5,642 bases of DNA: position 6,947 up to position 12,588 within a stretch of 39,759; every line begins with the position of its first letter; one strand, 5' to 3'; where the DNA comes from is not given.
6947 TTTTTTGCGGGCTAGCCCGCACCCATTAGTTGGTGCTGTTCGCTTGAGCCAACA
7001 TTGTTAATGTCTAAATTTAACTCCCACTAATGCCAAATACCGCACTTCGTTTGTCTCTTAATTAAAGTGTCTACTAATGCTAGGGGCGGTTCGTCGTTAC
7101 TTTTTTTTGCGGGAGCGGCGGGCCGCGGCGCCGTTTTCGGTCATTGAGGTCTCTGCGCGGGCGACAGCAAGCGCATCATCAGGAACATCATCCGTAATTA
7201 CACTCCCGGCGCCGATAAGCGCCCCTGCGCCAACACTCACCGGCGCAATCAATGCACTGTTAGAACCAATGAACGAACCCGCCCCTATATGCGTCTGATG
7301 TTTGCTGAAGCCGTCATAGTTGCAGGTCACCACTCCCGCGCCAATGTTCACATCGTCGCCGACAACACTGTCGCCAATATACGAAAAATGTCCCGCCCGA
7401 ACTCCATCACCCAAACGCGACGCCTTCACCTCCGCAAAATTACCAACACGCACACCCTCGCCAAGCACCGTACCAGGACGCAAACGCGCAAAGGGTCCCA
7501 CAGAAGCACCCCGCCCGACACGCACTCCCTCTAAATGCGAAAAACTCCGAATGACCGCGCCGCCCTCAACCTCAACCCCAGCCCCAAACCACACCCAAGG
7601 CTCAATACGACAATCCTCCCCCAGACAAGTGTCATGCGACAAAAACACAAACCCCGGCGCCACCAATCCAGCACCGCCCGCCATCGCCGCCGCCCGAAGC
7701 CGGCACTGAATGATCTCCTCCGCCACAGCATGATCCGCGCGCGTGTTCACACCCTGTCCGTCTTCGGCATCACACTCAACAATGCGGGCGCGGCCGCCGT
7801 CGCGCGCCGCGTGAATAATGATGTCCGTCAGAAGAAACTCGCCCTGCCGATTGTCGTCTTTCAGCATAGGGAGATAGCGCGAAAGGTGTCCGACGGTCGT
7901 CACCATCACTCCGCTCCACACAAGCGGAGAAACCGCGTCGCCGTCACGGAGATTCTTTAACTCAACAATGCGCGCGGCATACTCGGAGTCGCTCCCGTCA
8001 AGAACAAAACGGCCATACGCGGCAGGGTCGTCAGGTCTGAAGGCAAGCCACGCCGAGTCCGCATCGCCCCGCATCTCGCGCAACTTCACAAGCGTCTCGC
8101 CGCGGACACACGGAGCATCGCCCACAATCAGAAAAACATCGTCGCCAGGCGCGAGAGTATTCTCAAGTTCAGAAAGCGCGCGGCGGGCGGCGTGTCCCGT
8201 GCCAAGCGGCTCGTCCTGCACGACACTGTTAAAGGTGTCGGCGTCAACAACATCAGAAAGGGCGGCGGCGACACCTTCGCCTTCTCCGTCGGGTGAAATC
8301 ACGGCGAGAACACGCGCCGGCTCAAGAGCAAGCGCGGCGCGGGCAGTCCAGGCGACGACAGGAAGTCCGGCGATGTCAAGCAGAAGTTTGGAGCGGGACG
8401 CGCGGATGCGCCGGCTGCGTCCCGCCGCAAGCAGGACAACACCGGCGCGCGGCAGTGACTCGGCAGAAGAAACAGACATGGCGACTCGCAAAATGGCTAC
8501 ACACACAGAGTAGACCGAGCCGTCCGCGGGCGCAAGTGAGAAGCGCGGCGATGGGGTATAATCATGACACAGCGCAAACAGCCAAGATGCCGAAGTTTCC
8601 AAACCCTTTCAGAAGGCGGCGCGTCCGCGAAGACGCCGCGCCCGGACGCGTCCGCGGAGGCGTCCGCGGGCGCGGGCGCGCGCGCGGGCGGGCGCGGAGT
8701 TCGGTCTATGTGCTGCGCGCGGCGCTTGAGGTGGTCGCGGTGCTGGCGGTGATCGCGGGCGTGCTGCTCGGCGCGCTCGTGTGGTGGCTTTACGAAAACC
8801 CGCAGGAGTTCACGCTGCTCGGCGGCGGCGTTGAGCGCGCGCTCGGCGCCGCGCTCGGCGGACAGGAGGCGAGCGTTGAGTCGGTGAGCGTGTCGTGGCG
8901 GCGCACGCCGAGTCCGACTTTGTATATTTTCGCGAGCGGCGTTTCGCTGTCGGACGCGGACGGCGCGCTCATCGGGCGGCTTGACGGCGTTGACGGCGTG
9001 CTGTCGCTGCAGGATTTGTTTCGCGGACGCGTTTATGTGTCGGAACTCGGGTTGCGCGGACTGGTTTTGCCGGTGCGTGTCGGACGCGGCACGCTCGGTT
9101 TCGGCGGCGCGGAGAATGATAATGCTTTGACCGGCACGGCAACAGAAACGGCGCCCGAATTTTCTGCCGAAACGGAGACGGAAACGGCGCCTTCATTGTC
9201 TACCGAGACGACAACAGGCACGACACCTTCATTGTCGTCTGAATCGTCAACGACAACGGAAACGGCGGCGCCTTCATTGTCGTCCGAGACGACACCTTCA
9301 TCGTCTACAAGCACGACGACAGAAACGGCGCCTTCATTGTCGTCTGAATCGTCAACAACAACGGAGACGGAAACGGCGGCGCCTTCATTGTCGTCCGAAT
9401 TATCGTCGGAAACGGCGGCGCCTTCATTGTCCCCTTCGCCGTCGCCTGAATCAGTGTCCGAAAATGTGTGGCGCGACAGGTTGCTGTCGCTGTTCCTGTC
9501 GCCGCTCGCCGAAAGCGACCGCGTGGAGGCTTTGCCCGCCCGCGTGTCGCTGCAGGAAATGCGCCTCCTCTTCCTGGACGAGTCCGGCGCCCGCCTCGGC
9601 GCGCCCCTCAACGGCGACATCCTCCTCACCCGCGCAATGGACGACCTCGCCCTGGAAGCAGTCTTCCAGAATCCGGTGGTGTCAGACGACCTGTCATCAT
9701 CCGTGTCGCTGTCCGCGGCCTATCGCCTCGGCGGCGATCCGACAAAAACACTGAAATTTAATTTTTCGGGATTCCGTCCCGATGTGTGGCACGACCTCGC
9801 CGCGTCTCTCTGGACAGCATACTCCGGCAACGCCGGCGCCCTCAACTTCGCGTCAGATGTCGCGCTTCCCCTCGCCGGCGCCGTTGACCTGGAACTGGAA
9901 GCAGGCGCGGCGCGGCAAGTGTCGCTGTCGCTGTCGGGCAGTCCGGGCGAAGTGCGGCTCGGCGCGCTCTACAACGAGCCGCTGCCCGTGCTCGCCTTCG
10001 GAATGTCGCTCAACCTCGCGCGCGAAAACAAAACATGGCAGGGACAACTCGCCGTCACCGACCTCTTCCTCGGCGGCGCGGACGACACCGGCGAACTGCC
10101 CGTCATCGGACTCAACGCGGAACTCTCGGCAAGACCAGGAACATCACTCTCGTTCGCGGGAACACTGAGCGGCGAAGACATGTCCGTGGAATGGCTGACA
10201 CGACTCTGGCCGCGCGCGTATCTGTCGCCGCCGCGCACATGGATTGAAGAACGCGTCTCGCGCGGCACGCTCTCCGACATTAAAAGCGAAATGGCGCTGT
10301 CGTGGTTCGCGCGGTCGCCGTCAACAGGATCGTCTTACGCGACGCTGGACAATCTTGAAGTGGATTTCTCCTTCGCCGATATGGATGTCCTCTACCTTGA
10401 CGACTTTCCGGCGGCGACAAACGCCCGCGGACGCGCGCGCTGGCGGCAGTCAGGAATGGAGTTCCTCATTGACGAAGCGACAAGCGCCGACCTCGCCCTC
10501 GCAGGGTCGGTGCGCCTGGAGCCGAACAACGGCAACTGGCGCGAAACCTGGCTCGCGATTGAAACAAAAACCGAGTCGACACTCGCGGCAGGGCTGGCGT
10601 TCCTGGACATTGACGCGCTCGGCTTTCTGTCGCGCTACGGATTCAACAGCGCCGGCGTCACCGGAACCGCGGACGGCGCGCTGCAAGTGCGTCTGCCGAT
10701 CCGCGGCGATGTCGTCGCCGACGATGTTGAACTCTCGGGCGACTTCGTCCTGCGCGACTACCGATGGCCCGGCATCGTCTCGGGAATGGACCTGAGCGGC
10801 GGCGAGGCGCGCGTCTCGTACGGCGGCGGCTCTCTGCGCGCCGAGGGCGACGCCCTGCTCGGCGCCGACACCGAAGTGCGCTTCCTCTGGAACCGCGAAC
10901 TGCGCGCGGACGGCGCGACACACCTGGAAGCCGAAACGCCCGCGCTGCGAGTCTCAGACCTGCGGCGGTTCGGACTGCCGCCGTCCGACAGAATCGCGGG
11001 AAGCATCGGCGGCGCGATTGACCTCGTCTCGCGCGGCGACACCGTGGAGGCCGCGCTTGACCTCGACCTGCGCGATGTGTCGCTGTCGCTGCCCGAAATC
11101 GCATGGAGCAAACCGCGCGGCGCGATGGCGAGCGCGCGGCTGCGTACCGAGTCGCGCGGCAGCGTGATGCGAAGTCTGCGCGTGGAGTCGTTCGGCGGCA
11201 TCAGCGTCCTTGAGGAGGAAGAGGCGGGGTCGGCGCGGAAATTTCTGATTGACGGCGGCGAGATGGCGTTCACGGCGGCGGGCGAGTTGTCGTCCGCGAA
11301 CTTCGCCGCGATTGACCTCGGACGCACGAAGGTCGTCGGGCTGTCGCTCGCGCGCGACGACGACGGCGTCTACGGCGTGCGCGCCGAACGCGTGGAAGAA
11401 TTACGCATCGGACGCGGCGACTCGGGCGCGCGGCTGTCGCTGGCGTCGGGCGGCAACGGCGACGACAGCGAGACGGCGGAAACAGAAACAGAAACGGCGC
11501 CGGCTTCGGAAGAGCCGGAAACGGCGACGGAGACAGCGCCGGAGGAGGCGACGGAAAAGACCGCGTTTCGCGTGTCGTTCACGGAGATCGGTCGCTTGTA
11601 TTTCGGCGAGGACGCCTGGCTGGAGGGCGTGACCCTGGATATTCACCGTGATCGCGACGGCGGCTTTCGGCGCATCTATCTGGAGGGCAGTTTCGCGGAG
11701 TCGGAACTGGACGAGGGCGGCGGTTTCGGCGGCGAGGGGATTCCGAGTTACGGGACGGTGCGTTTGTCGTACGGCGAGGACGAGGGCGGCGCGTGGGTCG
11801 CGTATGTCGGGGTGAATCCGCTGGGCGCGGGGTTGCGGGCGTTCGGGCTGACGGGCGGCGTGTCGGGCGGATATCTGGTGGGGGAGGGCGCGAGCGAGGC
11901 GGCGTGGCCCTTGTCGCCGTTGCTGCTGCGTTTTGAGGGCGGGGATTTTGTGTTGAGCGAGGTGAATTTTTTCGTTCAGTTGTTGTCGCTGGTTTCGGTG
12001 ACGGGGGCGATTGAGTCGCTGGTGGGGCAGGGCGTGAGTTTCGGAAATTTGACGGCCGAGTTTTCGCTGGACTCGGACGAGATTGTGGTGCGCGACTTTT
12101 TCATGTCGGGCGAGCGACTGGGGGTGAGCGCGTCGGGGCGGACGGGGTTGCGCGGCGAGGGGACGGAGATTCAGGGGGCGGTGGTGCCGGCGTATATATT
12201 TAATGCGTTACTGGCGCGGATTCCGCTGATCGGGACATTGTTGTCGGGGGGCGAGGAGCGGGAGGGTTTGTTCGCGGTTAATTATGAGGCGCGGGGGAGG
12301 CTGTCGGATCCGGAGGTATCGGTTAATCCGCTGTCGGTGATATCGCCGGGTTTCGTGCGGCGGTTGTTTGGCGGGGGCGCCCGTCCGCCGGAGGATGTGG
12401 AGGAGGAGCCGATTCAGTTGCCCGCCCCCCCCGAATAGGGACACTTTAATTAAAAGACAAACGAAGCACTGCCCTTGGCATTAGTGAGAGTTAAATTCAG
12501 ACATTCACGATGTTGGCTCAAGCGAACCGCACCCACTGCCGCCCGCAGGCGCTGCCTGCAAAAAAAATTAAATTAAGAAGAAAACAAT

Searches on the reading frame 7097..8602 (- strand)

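Call 17: search_protein_families(library=pfam, proteins=[window:7097-8602:-], max_evalue=0.01)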
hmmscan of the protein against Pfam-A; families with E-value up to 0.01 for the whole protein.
window:7097-8602:- (501 aa): 7 families
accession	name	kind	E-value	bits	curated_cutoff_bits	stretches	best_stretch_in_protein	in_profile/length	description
PF00132.30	Hexapep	-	1.3e-25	88.4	27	3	437-470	2-35/36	Bacterial transferase hexapeptide (six repeats)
PF12804.13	NTP_transf_3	-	4.2e-13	50.2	27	1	55-188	1-122/160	MobA-like NTP transferase domain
PF25084.1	LbH_EIF2B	-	1.8e-08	34.7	54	1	371-424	15-85/105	EIF2B subunit epsilon LbH domain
PF14602.12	Hexapep_2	-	7.8e-07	29.1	27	1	438-470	3-33/34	Hexapeptide repeat of succinyl-transferase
PF25087.1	GMPPB_C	-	1.1e-05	25.6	39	1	319-387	5-84/110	GMPPB C-terminal domain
PF01128.25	IspD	-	7.1e-05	23.1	27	1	55-108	3-57/221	2-C-methyl-D-erythritol 4-phosphate cytidylyltransferase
PF24894.1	Hexapep_GlmU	-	0.0012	19.4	23.3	0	389-425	29-65/104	GlmU-like, C-terminal hexapeptide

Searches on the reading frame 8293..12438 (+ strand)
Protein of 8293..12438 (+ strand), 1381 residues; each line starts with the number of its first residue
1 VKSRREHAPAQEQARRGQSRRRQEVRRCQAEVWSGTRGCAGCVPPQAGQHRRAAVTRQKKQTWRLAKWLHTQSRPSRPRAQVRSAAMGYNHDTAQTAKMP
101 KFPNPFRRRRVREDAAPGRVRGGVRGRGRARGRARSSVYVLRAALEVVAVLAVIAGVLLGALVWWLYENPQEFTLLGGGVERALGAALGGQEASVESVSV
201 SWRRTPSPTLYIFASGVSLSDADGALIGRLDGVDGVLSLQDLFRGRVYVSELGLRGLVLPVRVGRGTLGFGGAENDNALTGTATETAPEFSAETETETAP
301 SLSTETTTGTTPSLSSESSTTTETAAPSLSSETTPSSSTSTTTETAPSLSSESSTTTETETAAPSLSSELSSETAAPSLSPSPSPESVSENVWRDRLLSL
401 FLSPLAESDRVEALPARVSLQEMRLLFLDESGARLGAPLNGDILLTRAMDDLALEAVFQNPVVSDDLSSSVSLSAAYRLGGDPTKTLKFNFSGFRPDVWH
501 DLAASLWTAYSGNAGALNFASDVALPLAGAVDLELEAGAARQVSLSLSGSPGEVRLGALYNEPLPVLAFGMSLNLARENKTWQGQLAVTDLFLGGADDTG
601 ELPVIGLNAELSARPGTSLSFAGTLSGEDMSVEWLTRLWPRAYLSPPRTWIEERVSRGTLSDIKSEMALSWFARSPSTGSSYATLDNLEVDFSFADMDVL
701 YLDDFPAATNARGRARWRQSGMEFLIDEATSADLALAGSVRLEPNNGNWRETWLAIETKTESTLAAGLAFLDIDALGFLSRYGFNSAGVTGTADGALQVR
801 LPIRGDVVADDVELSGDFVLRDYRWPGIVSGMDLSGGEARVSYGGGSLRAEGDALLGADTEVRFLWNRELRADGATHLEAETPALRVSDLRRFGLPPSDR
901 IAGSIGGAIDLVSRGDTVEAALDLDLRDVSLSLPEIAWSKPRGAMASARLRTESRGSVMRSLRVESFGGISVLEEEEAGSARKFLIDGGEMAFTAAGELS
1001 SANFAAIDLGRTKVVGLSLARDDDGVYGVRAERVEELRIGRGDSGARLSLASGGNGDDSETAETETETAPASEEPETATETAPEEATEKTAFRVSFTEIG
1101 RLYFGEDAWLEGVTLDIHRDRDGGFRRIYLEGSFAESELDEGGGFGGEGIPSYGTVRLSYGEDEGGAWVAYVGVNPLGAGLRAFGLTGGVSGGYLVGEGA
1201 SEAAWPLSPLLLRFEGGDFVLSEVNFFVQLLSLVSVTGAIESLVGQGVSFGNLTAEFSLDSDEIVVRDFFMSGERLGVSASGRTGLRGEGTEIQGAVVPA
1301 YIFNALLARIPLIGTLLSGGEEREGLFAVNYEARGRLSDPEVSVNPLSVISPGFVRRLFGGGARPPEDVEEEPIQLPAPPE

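Call 17: search_protein_families(library=pfam, proteins=[window:8293-12438:+], max_evalue=0.01)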
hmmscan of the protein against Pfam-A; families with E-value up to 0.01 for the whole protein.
window:8293-12438:+ (1381 aa): 1 family
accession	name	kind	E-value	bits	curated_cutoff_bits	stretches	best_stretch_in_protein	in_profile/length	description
PF13116.12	YhdP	-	5.7e-24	84.6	46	2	510-947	372-793/1224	YhdP protein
